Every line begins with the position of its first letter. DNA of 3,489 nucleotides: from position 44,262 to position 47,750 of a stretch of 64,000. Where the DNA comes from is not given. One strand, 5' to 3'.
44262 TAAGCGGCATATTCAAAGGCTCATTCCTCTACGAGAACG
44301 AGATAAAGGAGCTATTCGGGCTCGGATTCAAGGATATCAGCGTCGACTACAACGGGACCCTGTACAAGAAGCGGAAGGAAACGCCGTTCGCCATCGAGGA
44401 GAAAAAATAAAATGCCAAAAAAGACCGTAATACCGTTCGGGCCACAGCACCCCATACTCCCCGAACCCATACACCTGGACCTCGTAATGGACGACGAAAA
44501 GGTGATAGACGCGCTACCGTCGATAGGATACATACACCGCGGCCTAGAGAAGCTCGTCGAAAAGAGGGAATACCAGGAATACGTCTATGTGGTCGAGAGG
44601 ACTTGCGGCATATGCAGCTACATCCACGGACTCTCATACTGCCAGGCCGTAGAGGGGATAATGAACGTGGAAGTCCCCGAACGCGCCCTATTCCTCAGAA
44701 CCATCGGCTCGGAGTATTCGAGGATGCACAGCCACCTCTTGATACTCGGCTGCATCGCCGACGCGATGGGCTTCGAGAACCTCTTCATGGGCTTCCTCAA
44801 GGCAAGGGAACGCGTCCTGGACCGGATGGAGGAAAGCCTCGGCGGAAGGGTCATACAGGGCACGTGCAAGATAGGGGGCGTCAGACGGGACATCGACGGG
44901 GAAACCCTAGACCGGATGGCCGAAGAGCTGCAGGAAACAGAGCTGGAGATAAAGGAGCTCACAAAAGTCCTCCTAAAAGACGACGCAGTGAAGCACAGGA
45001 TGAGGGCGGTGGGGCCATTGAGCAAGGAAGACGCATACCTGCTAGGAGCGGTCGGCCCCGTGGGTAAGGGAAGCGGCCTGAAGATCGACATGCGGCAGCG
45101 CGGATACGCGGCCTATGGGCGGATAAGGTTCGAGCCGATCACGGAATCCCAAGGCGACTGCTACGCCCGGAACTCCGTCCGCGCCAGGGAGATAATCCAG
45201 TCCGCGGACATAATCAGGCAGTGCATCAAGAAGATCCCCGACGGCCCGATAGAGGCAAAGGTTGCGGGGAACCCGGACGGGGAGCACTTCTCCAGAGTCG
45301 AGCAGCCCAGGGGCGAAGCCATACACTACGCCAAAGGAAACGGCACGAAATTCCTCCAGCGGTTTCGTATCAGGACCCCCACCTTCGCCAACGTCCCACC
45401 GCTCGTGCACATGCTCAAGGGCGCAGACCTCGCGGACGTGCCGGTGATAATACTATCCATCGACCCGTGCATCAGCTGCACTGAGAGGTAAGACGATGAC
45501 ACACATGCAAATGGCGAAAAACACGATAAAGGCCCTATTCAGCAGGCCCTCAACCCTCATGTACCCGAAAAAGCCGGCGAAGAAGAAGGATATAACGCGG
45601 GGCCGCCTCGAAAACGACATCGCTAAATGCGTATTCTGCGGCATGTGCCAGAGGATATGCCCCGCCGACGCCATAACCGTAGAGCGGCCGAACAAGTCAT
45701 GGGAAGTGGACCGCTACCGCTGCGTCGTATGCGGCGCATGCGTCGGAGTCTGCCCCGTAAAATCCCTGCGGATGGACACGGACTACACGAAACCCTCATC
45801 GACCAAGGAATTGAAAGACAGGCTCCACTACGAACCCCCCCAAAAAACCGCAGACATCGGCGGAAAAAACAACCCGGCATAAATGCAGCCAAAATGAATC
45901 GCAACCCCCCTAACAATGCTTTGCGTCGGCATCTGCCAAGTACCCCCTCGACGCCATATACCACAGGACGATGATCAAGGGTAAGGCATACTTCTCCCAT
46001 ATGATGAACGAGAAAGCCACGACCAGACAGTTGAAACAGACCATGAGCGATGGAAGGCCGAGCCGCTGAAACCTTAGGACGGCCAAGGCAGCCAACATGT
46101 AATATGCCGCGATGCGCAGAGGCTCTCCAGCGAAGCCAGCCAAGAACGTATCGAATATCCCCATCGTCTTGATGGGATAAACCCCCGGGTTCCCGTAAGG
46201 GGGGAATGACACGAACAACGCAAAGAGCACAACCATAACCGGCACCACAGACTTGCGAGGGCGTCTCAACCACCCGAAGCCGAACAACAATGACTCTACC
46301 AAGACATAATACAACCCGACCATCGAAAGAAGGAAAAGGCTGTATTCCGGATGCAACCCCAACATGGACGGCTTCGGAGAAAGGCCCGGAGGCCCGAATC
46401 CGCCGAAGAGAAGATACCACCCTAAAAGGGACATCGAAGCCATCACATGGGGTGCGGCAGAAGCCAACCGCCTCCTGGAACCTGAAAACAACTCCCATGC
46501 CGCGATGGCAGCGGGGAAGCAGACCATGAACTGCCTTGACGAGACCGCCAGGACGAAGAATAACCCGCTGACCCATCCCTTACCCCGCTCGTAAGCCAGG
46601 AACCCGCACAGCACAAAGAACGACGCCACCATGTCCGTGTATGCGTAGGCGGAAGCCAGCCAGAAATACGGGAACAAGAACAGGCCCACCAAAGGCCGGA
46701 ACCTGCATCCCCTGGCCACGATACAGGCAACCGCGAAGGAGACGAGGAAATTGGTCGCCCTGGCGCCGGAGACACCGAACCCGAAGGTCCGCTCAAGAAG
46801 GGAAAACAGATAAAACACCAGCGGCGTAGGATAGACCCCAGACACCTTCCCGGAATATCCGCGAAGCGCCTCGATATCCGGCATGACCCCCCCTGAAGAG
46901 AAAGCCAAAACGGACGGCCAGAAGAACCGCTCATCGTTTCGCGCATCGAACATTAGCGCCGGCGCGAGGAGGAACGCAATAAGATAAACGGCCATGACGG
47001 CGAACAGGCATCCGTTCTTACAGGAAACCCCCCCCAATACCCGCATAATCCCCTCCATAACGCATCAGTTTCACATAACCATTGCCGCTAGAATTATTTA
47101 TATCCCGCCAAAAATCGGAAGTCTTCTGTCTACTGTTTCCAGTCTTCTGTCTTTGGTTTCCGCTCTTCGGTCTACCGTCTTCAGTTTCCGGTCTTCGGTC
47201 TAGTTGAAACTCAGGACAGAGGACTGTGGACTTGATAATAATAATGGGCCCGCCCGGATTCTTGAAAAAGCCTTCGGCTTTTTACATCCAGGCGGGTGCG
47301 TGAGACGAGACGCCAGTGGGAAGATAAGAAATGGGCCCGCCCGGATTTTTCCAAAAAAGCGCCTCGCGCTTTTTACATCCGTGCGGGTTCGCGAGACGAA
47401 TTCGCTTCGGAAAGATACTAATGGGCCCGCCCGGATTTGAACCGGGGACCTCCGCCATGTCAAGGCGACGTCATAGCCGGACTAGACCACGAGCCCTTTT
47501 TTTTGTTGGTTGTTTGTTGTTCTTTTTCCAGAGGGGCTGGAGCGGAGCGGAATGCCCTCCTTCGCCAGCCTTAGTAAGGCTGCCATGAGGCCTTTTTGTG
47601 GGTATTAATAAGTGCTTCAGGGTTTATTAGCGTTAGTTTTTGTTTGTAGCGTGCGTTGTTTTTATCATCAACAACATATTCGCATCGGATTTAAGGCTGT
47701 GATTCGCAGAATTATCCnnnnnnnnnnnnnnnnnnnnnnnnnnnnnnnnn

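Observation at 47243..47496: tRNA-Val followed by two tandem ~89-bp units that each re-create the tRNA 3' terminal 17 nt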

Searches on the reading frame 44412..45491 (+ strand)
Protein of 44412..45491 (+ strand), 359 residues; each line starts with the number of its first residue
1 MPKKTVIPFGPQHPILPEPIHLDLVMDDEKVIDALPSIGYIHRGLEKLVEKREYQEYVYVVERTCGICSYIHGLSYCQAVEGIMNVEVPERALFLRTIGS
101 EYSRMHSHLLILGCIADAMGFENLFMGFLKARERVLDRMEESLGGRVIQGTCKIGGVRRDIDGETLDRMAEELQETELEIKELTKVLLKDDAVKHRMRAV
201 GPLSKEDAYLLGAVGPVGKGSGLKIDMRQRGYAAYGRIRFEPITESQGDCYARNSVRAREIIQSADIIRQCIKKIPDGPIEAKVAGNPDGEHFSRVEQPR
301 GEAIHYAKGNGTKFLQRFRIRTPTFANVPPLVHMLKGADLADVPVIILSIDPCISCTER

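Call 10: search_protein_families(library=pfam, proteins=[window:44412-45491:+])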
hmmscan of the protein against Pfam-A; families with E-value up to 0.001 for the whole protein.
window:44412-45491:+ (359 aa): 2 families
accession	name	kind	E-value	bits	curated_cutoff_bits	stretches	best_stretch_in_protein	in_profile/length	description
PF00346.24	Complex1_49kDa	-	1.8e-58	198.2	24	2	120-283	3-167/271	Respiratory-chain NADH dehydrogenase, 49 Kd subunit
PF00374.24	NiFeSe_Hases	-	9.3e-13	48.4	25.8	1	43-110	1-68/508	Nickel-dependent hydrogenase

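Call 12: find_encoding_contigs(protein=window:44412-45491:+, flank=10000, max_places=10)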
Protein window:44412-45491:+ (359 aa): no gene with exactly this product is on record in the collection.

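Call 16: find_related_loci(query=window:44412-45491:+, collection=genome_contigs, flank=10000)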
Query window:44412-45491:+ (359 aa) in genome_contigs; peptide patterns used: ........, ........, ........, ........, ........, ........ (x = any residue, [..] = any of these).
177 stretches matched a pattern; 135 encode a relative of the query (tblastn E <= 1e-3); the best 80 are kept; 80 distinct loci.
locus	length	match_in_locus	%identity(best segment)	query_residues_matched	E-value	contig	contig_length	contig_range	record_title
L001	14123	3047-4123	75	1-359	0e+0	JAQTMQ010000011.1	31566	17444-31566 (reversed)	MAG: Candidatus ainarchaeum sp. isolate STA_44 NODE_2728_length_31566_cov_3.573110_Sandtown_A, whole genome shotgun sequ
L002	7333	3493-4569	67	1-359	3e-170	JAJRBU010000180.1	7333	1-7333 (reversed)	MAG: Methanoregulaceae archaeon isolate OWC_0046 OWC_0046_k121_2576222, whole genome shotgun sequence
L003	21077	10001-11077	67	1-359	2e-167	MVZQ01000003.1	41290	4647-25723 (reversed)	MAG: Euryarchaeota archaeon ADurb.BinA087 BWY93_contig000003, whole genome shotgun sequence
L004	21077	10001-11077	67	1-359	3e-167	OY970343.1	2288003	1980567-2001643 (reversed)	MAG: uncultured Methanoregulaceae archaeon isolate MFD00082.bin.c.4 genome assembly, chromosome: 1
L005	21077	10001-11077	65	1-359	5e-167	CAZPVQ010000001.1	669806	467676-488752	MAG TPA_asm: uncultured Methanoregula sp. isolate SRP302447_co3_209 genome assembly, contig: NODE_18_length_669806_cov_3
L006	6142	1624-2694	65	3-359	4e-168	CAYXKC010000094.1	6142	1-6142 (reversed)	MAG TPA_asm: uncultured Methanomicrobiaceae archaeon isolate binchicken_co42_188 genome assembly, contig: NODE_24474_len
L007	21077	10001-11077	65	1-359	1e-166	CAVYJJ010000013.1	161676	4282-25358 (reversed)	MAG: uncultured Methanoregulaceae archaeon isolate MFD01299.bin.2.82 genome assembly, contig: contig_51132, whole genome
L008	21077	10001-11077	67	1-359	4e-166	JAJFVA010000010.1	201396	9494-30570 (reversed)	MAG: Methanoregulaceae archaeon isolate bin.599 k141_2102574, whole genome shotgun sequence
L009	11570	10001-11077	66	1-359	3e-166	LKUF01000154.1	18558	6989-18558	MAG: Methanolinea sp. SDB scaffold-1490, whole genome shotgun sequence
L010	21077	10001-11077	65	1-359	2e-166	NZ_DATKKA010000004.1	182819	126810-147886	MAG: Methanoregula sp. isolate SMAG_U14645 k141_1902937, whole genome shotgun sequence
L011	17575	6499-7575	65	1-359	9e-166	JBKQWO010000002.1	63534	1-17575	MAG: Methanoregula sp. isolate SEr3G3H3I__bin_84 SEr3G3H3I_000000008409, whole genome shotgun sequence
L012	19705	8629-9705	66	1-359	1e-165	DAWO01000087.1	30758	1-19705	MAG TPA_asm: Methanolinea sp. UBA477 UBA477_contig_3727, whole genome shotgun sequence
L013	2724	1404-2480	67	1-359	2e-176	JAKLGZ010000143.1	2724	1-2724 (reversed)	MAG: Methanoregula sp. isolate RA.bin51 RA.bin51_143, whole genome shotgun sequence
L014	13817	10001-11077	67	1-359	7e-166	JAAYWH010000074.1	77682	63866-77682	MAG: Methanomicrobiales archaeon isolate AS4DglBPLU_14 14675_AS4D, whole genome shotgun sequence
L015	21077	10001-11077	66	1-359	6e-166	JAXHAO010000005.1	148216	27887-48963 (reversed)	MAG: Methanoregulaceae archaeon isolate AnMBR.bin74 bin74_5, whole genome shotgun sequence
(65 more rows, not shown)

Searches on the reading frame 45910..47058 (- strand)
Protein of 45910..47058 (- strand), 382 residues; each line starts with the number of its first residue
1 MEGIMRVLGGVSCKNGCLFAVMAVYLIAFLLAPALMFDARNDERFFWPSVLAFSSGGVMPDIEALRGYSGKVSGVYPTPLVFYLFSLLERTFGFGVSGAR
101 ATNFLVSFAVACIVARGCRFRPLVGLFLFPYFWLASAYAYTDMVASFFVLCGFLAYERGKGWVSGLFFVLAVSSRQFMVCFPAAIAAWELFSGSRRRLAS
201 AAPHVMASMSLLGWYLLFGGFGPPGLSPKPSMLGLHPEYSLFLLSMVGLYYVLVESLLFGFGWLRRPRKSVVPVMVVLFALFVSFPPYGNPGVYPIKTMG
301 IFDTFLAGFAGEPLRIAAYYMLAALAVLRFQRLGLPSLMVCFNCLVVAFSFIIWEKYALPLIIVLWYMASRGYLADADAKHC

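Call 10: search_protein_families(library=pfam, proteins=[window:45910-47058:-])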
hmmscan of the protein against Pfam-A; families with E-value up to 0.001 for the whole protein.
window:45910-47058:- (382 aa): 1 family
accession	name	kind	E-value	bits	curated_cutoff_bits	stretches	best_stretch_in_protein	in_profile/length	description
PF04922.18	DIE2_ALG10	-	6e-05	22.9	27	1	124-192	98-166/391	DIE2/ALG10 family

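Call 11: find_encoding_contigs(protein=window:45910-47058:-, flank=10000, max_places=10)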
Protein window:45910-47058:- (382 aa): no gene with exactly this product is on record in the collection.

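Call 13: find_related_loci(query=window:45910-47058:-, collection=genome_contigs, flank=10000)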
Query window:45910-47058:- (382 aa) in genome_contigs; peptide patterns used: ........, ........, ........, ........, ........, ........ (x = any residue, [..] = any of these).
64 stretches matched a pattern, but none encodes a relative of the query by tblastn (E <= 1e-3).

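Call 56: find_homologous_proteins(query=window:45910-47058:-)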
Query window:45910-47058:- (382 aa): 8 proteins with E <= 0.001 among 8000 candidates.
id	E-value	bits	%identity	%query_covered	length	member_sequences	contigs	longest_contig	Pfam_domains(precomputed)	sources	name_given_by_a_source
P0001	2.5e-246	835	100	99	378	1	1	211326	-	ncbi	ncbi:MAG: hypothetical protein V1875_02330 [Candidatus Altiarchaeota archaeon]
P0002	1.3e-61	227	41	94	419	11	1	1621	PF04922.19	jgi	-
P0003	2.6e-51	193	38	95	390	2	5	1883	PF04922.19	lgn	-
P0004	2.9e-50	190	39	94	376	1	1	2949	-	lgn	-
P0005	1.2e-42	165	35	90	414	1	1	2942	-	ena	-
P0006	7.4e-42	162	34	95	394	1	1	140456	-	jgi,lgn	jgi:hypothetical protein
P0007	3.3e-41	160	35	93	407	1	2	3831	PF04922.19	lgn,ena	-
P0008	5.1e-37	146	35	88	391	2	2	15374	PF04922.19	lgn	-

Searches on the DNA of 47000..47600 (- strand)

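Call 76: search_rna_families(source=window, start=47000, end=47600, threshold=evalue, max_evalue=10)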
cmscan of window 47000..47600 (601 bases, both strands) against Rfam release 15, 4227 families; matches with E-value up to 10: 5.
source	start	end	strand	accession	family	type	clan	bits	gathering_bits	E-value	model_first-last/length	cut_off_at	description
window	47422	47496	-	RF00005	tRNA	Gene; tRNA;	CL00001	59.2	29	2.8e-12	1-71/71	no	tRNA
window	47147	47219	+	RF04073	mir-727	Gene; miRNA;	-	17.1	104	2.2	1-91/91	no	mir-727 microRNA precursor family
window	47557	47580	-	RF03128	L31-Coriobacteria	Cis-reg; leader;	CL00118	16.1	33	6.1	1-33/33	no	L31-Coriobacteria ribosomal protein leader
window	47158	47243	+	RF02218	ZNRD1-AS1_1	Gene; lncRNA;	-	15.1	50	1.8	1-68/68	no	ZNRD1 antisense RNA 1 conserved region 1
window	47344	47454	+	RF03066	COG3610-DE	Gene; sRNA;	-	14.1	73.5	6.3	1-116/116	no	COG3610-DE RNA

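Call 78: search_dna_similar(query=window:47244-47437:-, collection=plasmids, mode=distant, max_evalue=0.01, max_rows=10)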
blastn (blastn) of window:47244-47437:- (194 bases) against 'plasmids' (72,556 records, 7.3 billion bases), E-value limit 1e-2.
No match.

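Call 79: search_dna_similar(query=window:47244-47437:-, collection=phages, mode=distant, max_evalue=0.01, max_rows=10)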
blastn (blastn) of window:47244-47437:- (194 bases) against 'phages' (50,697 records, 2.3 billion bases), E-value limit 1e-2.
No match.
